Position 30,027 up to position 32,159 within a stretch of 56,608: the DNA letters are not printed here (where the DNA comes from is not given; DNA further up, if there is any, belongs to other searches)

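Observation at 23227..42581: Flagellin-adjacent glycan island combining a 4-amino-4,6-dideoxyhexose toolkit with an ACP-dependent acyl branch (FkbH, ACP, SDR, B12-radical SAM)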

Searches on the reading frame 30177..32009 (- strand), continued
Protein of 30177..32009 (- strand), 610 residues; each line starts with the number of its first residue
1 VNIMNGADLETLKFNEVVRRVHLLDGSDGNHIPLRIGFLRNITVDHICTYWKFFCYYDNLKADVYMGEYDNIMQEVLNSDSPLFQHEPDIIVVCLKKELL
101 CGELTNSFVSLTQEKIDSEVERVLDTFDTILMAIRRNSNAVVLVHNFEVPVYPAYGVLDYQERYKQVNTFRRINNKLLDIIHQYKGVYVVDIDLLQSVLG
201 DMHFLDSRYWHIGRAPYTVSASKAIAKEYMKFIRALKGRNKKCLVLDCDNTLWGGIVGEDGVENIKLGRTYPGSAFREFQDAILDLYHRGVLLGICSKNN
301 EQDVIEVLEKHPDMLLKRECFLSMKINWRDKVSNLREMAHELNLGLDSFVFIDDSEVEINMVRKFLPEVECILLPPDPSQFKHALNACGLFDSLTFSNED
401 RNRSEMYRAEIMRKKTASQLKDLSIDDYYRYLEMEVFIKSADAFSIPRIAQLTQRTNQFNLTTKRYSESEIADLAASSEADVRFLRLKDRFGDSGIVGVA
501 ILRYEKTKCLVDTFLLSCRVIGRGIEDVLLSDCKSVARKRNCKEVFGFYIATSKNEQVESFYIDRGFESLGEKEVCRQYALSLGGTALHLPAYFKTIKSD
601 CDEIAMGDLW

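Call 41: search_protein_families(library=pfam, proteins=[L005:2-859:+, L005:1062-2048:+, L005:1501-2712:+, L005:2958-4064:+, L005:3775-4626:+, L005:5110-5466:+, L005:12365-13351:+, L005:13348-15231:-, L005:15346-17088:-, L005:17904-19217:-], max_evalue=0.0001)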
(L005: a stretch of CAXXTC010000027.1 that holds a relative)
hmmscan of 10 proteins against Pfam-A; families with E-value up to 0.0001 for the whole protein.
L005:2-859:+ (285 aa): 1 family
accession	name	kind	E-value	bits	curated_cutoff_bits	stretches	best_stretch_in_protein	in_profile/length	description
PF00082.27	Peptidase_S8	-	6.1e-34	118.1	21.8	1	40-263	54-274/288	Subtilase family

L005:1062-2048:+ (328 aa): 1 family
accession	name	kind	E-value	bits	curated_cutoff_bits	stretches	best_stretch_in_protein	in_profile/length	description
PF00795.27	CN_hydrolase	-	1.2e-08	35.1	23.2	1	4-91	1-90/256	Carbon-nitrogen hydrolase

L005:1501-2712:+ (403 aa): 2 families
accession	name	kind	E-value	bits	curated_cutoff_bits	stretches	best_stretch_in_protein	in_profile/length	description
PF02540.23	NAD_synthase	-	4.4e-79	265.5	21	1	129-378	3-242/242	NAD synthase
PF00795.27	CN_hydrolase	-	1e-06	28.7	23.2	1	26-110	160-247/256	Carbon-nitrogen hydrolase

L005:2958-4064:+ (368 aa): 1 family
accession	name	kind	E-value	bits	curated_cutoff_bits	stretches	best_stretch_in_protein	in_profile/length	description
PF00221.24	Lyase_aromatic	-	5.9e-92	309.2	27.3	1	11-278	1-268/466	Aromatic amino acid lyase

L005:3775-4626:+ (283 aa): 1 family
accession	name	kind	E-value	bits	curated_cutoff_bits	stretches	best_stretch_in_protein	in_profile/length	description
PF00221.24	Lyase_aromatic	-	9.1e-39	133.8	27.3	2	1-57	267-325/466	Aromatic amino acid lyase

L005:5110-5466:+ (118 aa): 0 families

L005:12365-13351:+ (328 aa): 0 families

L005:13348-15231:- (627 aa): 4 families
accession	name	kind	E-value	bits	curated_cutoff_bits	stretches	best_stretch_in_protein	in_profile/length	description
PF06293.20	Kdo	-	1.2e-33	116.7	21.3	2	423-584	52-207/207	Lipopolysaccharide kinase (Kdo/WaaP) family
PF00069.31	Pkinase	-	3.4e-06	27.1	31.7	0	465-532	74-135/263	Protein kinase domain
PF03109.22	ABC1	-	1.3e-05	24.9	22.9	0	462-559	141-229/244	ABC1 atypical kinase-like domain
PF07714.23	PK_Tyr_Ser-Thr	-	3.4e-05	23.7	23.1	0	463-547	75-151/258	Protein tyrosine and serine/threonine kinase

L005:15346-17088:- (580 aa): 0 families

L005:17904-19217:- (437 aa): 2 families
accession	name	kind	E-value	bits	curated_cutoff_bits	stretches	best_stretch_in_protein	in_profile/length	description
PF12704.14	MacB_PCD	-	2.7e-34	119.7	27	1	28-266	1-195/207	MacB-like periplasmic core domain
PF02687.27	FtsX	-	2.1e-19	70.2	25.5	1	313-426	2-120/120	FtsX-like permease C-terminal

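Call 42: find_encoding_contigs(protein=P0005, flank=10000, max_places=1)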
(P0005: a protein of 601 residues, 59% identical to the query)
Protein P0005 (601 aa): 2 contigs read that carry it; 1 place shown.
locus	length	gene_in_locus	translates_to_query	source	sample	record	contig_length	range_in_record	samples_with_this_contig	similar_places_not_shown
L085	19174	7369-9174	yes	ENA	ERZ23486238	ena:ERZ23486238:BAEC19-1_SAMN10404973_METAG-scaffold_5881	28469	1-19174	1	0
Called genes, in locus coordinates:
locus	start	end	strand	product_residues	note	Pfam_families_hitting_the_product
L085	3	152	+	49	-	?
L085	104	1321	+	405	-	PF13439:Glyco_transf_4, PF00534:Glycos_transf_1, PF13692:Glyco_trans_1_4, PF13524:Glyco_trans_1_2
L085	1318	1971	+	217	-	PF05175:MTS, PF05401:NodS, PF13489:Methyltransf_23, PF06325:PrmA (weak), PF13649:Methyltransf_25, PF13847:Methyltransf_31, PF08241:Methyltransf_11, PF08242:Methyltransf_12, +2 more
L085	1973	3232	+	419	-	PF01943:Polysacc_synt, PF13440:Polysacc_synt_3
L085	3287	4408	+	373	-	PF01041:DegT_DnrJ_EryC1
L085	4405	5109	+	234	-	PF08889:WbqC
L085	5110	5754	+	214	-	PF13489:Methyltransf_23 (weak), PF13649:Methyltransf_25 (weak), PF13847:Methyltransf_31 (weak), PF08242:Methyltransf_12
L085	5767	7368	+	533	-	PF02310:B12-binding, PF04055:Radical_SAM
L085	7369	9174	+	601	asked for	PF21211:FkbH_N, PF03031:NIF (weak)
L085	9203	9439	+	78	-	PF00550:PP-binding (weak)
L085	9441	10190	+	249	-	PF00106:adh_short, PF08659:KR, PF13561:adh_short_C2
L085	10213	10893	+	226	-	PF25084:LbH_EIF2B (faint), PF25087:GMPPB_C (weak), PF00132:Hexapep, PF14602:Hexapep_2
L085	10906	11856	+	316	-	PF04041:Glyco_hydro_130 (faint)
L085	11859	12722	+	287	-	-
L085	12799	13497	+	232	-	PF08241:Methyltransf_11 (weak)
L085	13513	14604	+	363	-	PF13439:Glyco_transf_4 (weak), PF00534:Glycos_transf_1, PF13692:Glyco_trans_1_4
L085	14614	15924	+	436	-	PF04055:Radical_SAM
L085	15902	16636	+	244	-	-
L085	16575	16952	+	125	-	-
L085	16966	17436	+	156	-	PF13489:Methyltransf_23, PF13649:Methyltransf_25 (faint), PF08241:Methyltransf_11, PF13847:Methyltransf_31 (weak)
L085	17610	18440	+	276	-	PF00535:Glycos_transf_2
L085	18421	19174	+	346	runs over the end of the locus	PF13489:Methyltransf_23, PF08241:Methyltransf_11, PF08242:Methyltransf_12, PF13649:Methyltransf_25 (weak), PF13847:Methyltransf_31 (weak)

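Call 43: find_encoding_contigs(protein=P0013, flank=10000, max_places=1)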
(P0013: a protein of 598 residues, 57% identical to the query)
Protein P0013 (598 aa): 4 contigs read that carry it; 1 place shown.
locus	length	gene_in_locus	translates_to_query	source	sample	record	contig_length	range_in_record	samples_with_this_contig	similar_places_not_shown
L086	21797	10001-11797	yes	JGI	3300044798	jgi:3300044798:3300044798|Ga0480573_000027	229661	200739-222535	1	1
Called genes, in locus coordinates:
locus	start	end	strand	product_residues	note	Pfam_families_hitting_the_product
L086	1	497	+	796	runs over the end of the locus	PF09971:DUF2206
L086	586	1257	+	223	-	PF25087:GMPPB_C (faint), PF25247:LbH_GLGC (faint), PF00132:Hexapep (weak), PF25084:LbH_EIF2B (weak), PF00132:Hexapep (weak), PF14602:Hexapep_2 (weak)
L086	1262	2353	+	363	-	PF00155:Aminotran_1_2 (weak), PF01041:DegT_DnrJ_EryC1, PF01212:Beta_elim_lyase, PF00266:Aminotran_5, PF01053:Cys_Met_Meta_PP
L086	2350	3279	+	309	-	PF01408:GFO_IDH_MocA, PF03807:F420_oxidored (weak), PF22725:GFO_IDH_MocA_C3, PF02894:GFO_IDH_MocA_C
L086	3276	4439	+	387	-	PF01041:DegT_DnrJ_EryC1, PF01212:Beta_elim_lyase (weak)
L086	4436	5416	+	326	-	PF01073:3Beta_HSD, PF01370:Epimerase, PF02719:Polysacc_synt_2, PF04321:RmlD_sub_bind (weak), PF07993:NAD_binding_4 (faint), PF16363:GDP_Man_Dehyd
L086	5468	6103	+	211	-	PF13489:Methyltransf_23 (weak), PF13847:Methyltransf_31, PF13649:Methyltransf_25, PF08241:Methyltransf_11, PF08242:Methyltransf_12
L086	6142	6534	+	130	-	PF01648:ACPS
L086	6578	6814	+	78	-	-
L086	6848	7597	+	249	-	PF00106:adh_short, PF08659:KR, PF13561:adh_short_C2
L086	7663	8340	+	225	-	PF25084:LbH_EIF2B (weak), PF25087:GMPPB_C (faint), PF00132:Hexapep, PF14602:Hexapep_2 (weak)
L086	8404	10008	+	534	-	PF02310:B12-binding, PF04055:Radical_SAM (weak)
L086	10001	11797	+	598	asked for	PF21211:FkbH_N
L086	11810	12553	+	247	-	PF13489:Methyltransf_23, PF13847:Methyltransf_31 (weak), PF08241:Methyltransf_11, PF08242:Methyltransf_12, PF13649:Methyltransf_25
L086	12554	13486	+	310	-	PF04616:Glyco_hydro_43 (faint), PF04041:Glyco_hydro_130, PF22847:Glyco_hydro_43_rel (weak)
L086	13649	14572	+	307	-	PF02388:FemAB (faint), PF13480:Acetyltransf_6 (weak)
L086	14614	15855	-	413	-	PF00534:Glycos_transf_1, PF13692:Glyco_trans_1_4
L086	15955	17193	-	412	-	PF00534:Glycos_transf_1, PF13692:Glyco_trans_1_4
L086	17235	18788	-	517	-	PF01943:Polysacc_synt, PF01554:MatE, PF13440:Polysacc_synt_3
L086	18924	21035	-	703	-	PF02516:STT3, PF22627:AglB_core-like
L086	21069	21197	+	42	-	-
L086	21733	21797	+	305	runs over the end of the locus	PF00589:Phage_integrase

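Call 44: find_encoding_contigs(protein=P0012, flank=10000, max_places=1)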
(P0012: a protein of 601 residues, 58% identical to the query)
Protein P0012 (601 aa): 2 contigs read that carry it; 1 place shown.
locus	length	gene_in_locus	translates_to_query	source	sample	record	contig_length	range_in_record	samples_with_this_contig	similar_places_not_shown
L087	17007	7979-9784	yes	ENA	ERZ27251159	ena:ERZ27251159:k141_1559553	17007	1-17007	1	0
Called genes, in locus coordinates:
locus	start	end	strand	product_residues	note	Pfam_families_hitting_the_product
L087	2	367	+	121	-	?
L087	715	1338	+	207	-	PF04321:RmlD_sub_bind, PF05368:NmrA, PF01073:3Beta_HSD, PF01370:Epimerase, PF02719:Polysacc_synt_2, PF07993:NAD_binding_4, PF13460:NAD_binding_10, PF16363:GDP_Man_Dehyd, +3 more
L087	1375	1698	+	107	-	PF02719:Polysacc_synt_2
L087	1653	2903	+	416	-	PF01041:DegT_DnrJ_EryC1, PF00155:Aminotran_1_2 (weak)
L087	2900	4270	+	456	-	PF02310:B12-binding, PF04055:Radical_SAM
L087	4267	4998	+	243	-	PF02348:CTP_transf_3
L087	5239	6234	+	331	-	PF04101:Glyco_tran_28_C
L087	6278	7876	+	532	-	PF02310:B12-binding, PF04055:Radical_SAM (faint)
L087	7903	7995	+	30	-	-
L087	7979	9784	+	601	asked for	PF21211:FkbH_N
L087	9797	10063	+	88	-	PF00550:PP-binding (weak)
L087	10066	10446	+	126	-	PF01648:ACPS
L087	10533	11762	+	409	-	PF13489:Methyltransf_23, PF07021:MetW (weak), PF08241:Methyltransf_11, PF08242:Methyltransf_12, PF13649:Methyltransf_25, PF13847:Methyltransf_31, PF08484:Methyltransf_14 (weak), PF22674:C2185-like_N (weak)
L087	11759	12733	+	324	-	-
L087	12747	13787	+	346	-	PF03102:NeuB, PF08666:SAF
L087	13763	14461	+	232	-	PF02585:PIG-L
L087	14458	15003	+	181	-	PF13302:Acetyltransf_3, PF13420:Acetyltransf_4, PF00583:Acetyltransf_1, PF13523:Acetyltransf_8 (faint)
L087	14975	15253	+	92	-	PF03102:NeuB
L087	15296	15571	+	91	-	PF03102:NeuB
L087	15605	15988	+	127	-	PF03102:NeuB, PF08666:SAF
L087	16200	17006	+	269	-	?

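Call 89: find_encoding_contigs(protein=P0009, flank=10000, max_places=1)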
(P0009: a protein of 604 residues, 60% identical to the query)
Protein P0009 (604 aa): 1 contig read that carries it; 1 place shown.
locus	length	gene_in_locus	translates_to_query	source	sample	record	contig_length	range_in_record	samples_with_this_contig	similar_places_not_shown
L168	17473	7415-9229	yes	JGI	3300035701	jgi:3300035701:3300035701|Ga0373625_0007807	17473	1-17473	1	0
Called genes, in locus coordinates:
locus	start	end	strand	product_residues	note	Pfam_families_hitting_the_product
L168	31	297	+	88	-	-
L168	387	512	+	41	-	-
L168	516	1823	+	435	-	PF00005:ABC_tran, PF13304:AAA_21 (faint)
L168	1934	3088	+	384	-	-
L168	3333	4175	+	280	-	PF13641:Glyco_tranf_2_3 (weak), PF00535:Glycos_transf_2, PF10111:Glyco_tranf_2_2 (faint), PF00535:Glycos_transf_2 (weak)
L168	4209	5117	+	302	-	PF13480:Acetyltransf_6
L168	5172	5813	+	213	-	PF08242:Methyltransf_12, PF13649:Methyltransf_25 (weak)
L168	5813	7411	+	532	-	PF02310:B12-binding, PF04055:Radical_SAM (weak)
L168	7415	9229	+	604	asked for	PF21211:FkbH_N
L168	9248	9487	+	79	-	PF00550:PP-binding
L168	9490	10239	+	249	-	PF00106:adh_short, PF08659:KR, PF13561:adh_short_C2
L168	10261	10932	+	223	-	PF25084:LbH_EIF2B (faint), PF25087:GMPPB_C (weak), PF00132:Hexapep, PF14602:Hexapep_2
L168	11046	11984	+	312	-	PF04041:Glyco_hydro_130 (faint)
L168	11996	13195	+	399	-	PF00155:Aminotran_1_2 (weak), PF01041:DegT_DnrJ_EryC1, PF01053:Cys_Met_Meta_PP (weak)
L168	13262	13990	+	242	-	PF00483:NTP_transferase, PF12804:NTP_transf_3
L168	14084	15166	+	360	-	PF00535:Glycos_transf_2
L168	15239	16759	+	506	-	PF01467:CTP_transf_like, PF00294:PfkB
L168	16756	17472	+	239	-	?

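Call 90: find_encoding_contigs(protein=P0025, flank=10000, max_places=1)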
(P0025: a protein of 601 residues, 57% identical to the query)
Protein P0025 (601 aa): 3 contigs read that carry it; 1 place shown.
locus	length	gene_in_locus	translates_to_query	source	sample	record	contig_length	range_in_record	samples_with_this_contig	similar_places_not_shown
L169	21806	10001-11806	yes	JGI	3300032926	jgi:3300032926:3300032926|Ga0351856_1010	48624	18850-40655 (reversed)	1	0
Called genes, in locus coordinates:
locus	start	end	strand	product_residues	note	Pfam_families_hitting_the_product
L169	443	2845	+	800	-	-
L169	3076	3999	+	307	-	PF00535:Glycos_transf_2, PF10111:Glyco_tranf_2_2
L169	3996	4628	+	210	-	PF13649:Methyltransf_25 (weak)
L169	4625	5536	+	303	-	PF04041:Glyco_hydro_130 (faint)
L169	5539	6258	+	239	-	PF13489:Methyltransf_23, PF08241:Methyltransf_11, PF08242:Methyltransf_12, PF13649:Methyltransf_25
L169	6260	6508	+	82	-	-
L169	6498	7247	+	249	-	PF00106:adh_short, PF08659:KR, PF13561:adh_short_C2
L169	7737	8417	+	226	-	PF25084:LbH_EIF2B, PF25087:GMPPB_C (faint), PF00132:Hexapep, PF14602:Hexapep_2 (faint), PF00132:Hexapep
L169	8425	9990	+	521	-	PF02310:B12-binding, PF04055:Radical_SAM (weak)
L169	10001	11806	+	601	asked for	PF21211:FkbH_N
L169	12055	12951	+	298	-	PF00685:Sulfotransfer_1, PF13469:Sulfotransfer_3 (faint)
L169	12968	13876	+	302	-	PF13489:Methyltransf_23, PF13847:Methyltransf_31 (weak), PF08241:Methyltransf_11, PF08242:Methyltransf_12, PF13649:Methyltransf_25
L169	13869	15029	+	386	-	PF01041:DegT_DnrJ_EryC1, PF00155:Aminotran_1_2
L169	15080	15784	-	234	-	PF08889:WbqC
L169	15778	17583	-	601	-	PF00009:GTP_EFTU, PF01926:MMR_HSR1 (faint), PF03144:GTP_EFTU_D2, PF22594:GTP-eEF1A_C, PF01583:APS_kinase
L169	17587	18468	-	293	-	PF01507:PAPS_reduct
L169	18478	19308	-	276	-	PF02463:SMC_N (weak), PF13175:AAA_15 (faint), PF13476:AAA_23 (weak), PF00005:ABC_tran, PF13304:AAA_21 (faint)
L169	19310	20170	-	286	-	PF00528:BPD_transp_1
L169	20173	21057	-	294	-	PF00528:BPD_transp_1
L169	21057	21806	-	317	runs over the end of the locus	PF12849:PBP_like_2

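Call 91: find_encoding_contigs(protein=P0035, flank=10000, max_places=1)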
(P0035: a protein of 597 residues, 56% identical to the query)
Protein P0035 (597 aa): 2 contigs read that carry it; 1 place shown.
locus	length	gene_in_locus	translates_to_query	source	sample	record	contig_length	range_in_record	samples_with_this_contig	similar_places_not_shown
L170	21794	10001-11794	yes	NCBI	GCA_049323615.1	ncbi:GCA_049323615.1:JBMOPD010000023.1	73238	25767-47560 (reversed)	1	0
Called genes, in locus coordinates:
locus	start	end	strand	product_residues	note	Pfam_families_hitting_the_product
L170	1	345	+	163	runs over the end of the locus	PF05130:FlgN (weak)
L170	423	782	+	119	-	PF03646:FlaG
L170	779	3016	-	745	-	PF00534:Glycos_transf_1, PF13692:Glyco_trans_1_4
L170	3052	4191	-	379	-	PF01041:DegT_DnrJ_EryC1, PF01212:Beta_elim_lyase (weak), PF00155:Aminotran_1_2 (weak), PF00266:Aminotran_5 (weak)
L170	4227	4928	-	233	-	PF08889:WbqC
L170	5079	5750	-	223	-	PF22624:AASDHPPT_N, PF01648:ACPS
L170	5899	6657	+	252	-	PF13489:Methyltransf_23, PF13847:Methyltransf_31 (weak), PF08241:Methyltransf_11, PF08242:Methyltransf_12, PF13649:Methyltransf_25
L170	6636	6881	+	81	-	-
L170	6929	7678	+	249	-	PF00106:adh_short, PF01370:Epimerase (faint), PF08659:KR, PF13561:adh_short_C2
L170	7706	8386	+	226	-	PF25084:LbH_EIF2B (weak), PF25087:GMPPB_C (faint), PF00132:Hexapep, PF14602:Hexapep_2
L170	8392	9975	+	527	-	PF02310:B12-binding (weak), PF04055:Radical_SAM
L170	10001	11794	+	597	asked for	PF21211:FkbH_N, PF03031:NIF (faint)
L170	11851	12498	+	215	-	PF13489:Methyltransf_23 (weak), PF13847:Methyltransf_31 (weak), PF08241:Methyltransf_11 (weak), PF08242:Methyltransf_12 (weak), PF13649:Methyltransf_25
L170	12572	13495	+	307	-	-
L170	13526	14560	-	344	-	PF01073:3Beta_HSD, PF01370:Epimerase, PF02719:Polysacc_synt_2, PF04321:RmlD_sub_bind, PF07993:NAD_binding_4, PF16363:GDP_Man_Dehyd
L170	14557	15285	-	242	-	PF00483:NTP_transferase, PF12804:NTP_transf_3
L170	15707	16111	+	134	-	PF00460:Flg_bb_rod (faint)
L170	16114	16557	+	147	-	PF06429:Flg_bbr_C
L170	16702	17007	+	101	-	PF02049:FliE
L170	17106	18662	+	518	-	PF01514:YscJ_FliF, PF08345:YscJ_FliF_C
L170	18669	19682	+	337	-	PF14842:FliG_N, PF03448:MgtE_N (faint), PF14841:FliG_M, PF14842:FliG_N, PF01706:FliG_C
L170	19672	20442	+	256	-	PF02108:FliH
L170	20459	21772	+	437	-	PF02874:ATP-synt_ab_N (weak), PF00006:ATP-synt_ab, PF18269:T3SS_ATPase_C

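Call 93: find_encoding_contigs(protein=P0031, flank=10000, max_places=1)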
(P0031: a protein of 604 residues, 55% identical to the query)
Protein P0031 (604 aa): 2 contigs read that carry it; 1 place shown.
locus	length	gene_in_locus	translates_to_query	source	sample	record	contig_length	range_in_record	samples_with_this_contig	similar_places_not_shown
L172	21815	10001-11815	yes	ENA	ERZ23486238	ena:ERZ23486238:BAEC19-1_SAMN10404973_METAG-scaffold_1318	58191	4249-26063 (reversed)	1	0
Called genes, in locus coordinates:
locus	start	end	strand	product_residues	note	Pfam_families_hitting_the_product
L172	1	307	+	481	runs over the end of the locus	-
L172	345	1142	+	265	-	PF01209:Ubie_methyltran, PF13489:Methyltransf_23, PF13847:Methyltransf_31, PF08241:Methyltransf_11, PF08242:Methyltransf_12, PF13649:Methyltransf_25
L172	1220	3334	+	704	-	-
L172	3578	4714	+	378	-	PF01041:DegT_DnrJ_EryC1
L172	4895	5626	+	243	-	PF13489:Methyltransf_23, PF13847:Methyltransf_31 (weak), PF08241:Methyltransf_11, PF08242:Methyltransf_12, PF13649:Methyltransf_25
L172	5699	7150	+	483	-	PF01266:DAO (weak), PF01593:Amino_oxidase, PF03486:HI0933_like (faint), PF07992:Pyr_redox_2 (weak), PF12831:FAD_oxidored (weak), PF13450:NAD_binding_8, PF03275:GLF (faint)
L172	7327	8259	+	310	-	PF13480:Acetyltransf_6 (weak)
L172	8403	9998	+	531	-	PF02310:B12-binding, PF04055:Radical_SAM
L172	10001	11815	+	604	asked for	PF21211:FkbH_N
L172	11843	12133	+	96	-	-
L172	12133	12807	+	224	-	PF00106:adh_short, PF13561:adh_short_C2, PF08659:KR (weak)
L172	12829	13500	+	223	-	PF25084:LbH_EIF2B (faint), PF00132:Hexapep, PF14602:Hexapep_2 (faint), PF25087:GMPPB_C (weak), PF00132:Hexapep (weak)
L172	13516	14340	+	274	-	PF05050:Methyltransf_21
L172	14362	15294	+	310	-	-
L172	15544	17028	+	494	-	PF02310:B12-binding, PF04055:Radical_SAM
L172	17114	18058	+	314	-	PF03706:LPG_synthase_TM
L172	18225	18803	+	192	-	PF16889:Hepar_II_III_N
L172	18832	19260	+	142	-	PF16889:Hepar_II_III_N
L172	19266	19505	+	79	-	-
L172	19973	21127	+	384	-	-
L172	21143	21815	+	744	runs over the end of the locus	PF13602:ADH_zinc_N_2 (faint), PF08240:ADH_N (weak), PF00107:ADH_zinc_N, PF01408:GFO_IDH_MocA, PF02894:GFO_IDH_MocA_C (faint), PF22725:GFO_IDH_MocA_C3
